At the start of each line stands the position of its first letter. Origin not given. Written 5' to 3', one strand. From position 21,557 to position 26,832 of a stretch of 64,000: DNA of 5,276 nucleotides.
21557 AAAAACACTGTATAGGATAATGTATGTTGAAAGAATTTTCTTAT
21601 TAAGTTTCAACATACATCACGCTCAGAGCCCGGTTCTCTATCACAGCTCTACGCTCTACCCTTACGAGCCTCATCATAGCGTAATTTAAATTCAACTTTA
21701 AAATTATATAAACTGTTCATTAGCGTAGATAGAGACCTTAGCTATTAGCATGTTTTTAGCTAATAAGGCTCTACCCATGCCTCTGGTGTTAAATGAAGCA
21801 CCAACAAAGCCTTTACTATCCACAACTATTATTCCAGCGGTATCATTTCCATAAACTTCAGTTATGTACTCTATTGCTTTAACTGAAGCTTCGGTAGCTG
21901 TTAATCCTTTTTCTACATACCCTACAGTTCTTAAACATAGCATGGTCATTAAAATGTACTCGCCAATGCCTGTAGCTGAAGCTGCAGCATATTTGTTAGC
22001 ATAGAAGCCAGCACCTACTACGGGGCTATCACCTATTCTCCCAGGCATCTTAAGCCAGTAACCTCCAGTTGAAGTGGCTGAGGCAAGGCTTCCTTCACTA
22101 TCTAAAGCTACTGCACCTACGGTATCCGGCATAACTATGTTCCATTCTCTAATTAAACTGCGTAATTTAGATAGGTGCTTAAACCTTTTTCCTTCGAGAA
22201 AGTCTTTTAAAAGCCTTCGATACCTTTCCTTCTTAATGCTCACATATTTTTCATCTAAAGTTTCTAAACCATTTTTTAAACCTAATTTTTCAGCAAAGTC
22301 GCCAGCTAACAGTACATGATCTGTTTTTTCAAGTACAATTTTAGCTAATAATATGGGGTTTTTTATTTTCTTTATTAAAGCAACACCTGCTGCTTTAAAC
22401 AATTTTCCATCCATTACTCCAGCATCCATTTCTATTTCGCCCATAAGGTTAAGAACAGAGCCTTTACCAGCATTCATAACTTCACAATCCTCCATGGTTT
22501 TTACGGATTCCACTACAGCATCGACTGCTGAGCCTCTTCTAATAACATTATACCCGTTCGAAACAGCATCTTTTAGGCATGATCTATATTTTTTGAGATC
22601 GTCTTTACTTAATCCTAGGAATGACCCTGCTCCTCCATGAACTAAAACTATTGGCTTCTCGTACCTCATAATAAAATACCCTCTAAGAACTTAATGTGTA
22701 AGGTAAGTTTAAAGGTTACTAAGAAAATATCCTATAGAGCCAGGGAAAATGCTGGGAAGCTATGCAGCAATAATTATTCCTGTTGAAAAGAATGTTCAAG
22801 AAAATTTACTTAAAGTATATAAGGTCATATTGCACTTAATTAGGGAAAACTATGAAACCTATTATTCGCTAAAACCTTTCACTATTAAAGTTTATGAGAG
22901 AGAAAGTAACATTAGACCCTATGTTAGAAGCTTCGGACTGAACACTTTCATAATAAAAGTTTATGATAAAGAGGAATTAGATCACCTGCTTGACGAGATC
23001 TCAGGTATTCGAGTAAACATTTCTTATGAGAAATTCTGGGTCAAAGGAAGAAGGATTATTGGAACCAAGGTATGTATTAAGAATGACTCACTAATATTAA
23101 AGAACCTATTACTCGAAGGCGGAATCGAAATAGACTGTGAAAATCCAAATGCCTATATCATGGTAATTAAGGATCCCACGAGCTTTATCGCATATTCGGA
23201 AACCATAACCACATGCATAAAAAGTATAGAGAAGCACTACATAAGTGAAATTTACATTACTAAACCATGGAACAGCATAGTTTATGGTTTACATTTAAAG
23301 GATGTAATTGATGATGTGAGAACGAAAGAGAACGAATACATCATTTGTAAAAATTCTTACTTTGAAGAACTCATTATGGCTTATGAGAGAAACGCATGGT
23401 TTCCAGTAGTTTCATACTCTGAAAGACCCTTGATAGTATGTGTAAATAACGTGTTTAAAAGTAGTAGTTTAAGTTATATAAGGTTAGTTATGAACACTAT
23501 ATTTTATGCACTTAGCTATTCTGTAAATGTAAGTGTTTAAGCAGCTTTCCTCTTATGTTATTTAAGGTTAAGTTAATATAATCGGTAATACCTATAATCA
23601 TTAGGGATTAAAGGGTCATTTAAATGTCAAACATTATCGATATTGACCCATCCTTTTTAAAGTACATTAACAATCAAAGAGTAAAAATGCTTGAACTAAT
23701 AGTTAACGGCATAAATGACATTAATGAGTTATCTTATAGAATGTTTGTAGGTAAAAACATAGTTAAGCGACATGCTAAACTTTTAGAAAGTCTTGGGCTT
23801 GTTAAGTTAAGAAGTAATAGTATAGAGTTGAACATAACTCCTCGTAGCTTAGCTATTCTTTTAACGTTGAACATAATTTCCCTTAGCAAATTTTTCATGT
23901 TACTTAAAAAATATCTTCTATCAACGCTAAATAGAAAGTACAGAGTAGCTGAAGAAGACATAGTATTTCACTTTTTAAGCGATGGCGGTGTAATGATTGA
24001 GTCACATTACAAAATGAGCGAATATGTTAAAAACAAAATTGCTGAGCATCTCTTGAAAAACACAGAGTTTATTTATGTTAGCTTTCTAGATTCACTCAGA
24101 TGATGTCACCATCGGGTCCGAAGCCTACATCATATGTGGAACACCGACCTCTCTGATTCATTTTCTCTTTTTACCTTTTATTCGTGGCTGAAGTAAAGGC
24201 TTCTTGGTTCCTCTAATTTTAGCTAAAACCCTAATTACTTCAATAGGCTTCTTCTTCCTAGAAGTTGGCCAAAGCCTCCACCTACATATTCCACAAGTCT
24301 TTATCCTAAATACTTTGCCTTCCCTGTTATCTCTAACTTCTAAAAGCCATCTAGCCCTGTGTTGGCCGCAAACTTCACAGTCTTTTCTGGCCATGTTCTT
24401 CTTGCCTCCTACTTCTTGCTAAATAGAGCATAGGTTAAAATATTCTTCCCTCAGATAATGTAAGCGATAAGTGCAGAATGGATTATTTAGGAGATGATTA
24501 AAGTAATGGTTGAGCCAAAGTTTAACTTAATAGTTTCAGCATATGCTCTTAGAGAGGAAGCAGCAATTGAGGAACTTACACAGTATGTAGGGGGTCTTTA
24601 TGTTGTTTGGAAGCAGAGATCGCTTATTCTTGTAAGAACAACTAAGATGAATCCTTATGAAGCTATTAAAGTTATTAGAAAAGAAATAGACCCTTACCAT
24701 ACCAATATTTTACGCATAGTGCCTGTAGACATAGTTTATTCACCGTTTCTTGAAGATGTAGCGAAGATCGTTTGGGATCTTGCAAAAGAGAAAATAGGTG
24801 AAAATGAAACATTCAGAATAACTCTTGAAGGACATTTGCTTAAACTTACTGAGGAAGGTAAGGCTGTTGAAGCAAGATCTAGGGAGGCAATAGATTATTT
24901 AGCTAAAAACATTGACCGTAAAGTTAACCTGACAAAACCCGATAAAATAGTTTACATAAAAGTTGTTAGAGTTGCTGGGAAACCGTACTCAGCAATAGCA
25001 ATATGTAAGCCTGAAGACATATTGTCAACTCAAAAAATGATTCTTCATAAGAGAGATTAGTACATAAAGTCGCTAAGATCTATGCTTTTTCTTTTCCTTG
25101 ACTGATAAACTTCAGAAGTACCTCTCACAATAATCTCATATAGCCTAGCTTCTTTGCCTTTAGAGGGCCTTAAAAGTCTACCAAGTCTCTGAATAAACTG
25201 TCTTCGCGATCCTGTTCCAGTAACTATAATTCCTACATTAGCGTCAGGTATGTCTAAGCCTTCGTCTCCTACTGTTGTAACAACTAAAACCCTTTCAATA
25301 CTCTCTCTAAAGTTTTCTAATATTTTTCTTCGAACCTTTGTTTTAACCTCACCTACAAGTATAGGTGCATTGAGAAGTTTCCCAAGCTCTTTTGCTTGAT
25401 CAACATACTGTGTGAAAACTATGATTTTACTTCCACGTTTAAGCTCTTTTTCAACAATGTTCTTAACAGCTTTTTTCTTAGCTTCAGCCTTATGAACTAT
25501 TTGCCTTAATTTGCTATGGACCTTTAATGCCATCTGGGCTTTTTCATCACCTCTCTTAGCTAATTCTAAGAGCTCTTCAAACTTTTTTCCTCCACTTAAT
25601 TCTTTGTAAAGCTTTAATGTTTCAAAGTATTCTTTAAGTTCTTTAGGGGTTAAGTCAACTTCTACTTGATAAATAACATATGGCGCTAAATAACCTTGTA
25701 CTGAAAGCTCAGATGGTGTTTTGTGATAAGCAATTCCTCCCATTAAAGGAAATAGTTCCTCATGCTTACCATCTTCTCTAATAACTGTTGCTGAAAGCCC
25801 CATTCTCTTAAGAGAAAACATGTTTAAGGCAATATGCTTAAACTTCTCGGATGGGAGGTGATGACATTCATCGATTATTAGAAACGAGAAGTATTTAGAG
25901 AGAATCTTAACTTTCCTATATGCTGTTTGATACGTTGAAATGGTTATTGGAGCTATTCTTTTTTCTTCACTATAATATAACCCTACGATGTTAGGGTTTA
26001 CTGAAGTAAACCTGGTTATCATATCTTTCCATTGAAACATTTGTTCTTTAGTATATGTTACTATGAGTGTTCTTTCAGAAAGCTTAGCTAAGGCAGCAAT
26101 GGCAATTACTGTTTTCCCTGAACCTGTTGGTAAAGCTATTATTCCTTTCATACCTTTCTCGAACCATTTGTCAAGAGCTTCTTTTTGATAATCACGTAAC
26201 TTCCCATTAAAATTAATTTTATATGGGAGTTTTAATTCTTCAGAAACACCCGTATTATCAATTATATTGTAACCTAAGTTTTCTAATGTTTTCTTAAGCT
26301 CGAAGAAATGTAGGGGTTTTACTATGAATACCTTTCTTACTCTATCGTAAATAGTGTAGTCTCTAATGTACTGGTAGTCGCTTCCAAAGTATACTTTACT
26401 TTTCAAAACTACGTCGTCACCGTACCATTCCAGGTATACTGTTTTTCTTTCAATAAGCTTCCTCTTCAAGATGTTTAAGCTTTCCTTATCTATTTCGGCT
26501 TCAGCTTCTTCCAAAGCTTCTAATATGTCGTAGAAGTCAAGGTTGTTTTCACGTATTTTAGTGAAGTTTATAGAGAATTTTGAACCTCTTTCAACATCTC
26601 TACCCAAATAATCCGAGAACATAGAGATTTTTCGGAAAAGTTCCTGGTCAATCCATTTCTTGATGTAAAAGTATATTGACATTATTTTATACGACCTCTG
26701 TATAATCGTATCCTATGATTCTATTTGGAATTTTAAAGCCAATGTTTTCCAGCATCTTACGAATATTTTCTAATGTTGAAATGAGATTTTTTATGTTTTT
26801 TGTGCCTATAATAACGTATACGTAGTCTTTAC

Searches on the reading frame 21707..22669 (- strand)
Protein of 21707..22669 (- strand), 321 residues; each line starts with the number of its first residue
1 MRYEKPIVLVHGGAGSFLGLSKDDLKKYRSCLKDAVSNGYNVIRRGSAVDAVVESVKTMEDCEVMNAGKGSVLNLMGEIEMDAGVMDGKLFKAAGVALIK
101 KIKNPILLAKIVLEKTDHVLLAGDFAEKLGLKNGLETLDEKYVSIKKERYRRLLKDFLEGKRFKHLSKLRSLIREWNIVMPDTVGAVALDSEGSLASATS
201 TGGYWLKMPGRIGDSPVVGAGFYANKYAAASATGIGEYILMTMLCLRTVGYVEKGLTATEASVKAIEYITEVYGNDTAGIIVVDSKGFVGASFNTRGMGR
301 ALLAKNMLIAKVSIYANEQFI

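Call 39: search_protein_families(library=pfam, proteins=[window:21707-22669:-], max_evalue=0.0001)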
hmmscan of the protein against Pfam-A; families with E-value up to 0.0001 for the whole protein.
window:21707-22669:- (321 aa): 1 family
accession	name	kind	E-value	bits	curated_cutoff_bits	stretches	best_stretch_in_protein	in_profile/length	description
PF01112.23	Asparaginase_2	-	2.5e-86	290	27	1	6-306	1-301/309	Asparaginase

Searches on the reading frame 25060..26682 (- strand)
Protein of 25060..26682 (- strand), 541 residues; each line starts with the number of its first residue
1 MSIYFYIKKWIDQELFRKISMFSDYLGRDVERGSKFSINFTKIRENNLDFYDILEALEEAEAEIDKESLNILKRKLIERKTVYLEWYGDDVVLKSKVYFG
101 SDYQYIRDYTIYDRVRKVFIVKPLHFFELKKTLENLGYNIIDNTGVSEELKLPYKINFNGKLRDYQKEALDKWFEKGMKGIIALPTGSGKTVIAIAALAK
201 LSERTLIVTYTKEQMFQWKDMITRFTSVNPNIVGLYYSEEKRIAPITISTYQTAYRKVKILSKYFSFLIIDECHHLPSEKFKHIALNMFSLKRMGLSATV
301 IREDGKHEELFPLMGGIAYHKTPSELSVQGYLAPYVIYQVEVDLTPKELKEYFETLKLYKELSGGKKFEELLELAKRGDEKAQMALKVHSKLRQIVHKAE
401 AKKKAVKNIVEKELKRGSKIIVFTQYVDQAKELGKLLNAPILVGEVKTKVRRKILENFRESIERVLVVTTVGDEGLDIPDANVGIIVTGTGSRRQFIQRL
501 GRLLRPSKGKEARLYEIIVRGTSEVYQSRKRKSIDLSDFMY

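Call 39: search_protein_families(library=pfam, proteins=[window:25060-26682:-], max_evalue=0.0001)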
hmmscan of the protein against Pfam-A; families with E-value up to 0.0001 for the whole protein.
window:25060-26682:- (541 aa): 7 families
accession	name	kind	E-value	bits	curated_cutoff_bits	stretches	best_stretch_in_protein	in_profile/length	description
PF04851.21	ResIII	-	3e-28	99.2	22.5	1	161-301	3-163/164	Type III restriction enzyme, res subunit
PF16203.11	ERCC3_RAD25_C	-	3.9e-25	89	27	1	395-533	38-183/248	ERCC3/RAD25/XPB C-terminal helicase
PF00271.37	Helicase_C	-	5.6e-19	68.9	23.5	1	402-505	2-108/110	Helicase conserved C-terminal domain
PF00270.35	DEAD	-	1.9e-12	47.7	26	1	164-302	2-162/167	DEAD/DEAH box helicase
PF00176.29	SNF2-rel_dom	-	3.5e-06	26.8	24.9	1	166-314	2-175/290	SNF2-related domain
PF13401.12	AAA_22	-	3.6e-05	24.5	27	0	185-284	13-104/130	AAA domain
PF22590.2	Cas3-like_C_2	-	4.4e-05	24.1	27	0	449-506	46-104/106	CRISPR-associated nuclease/helicase Cas3, C-terminal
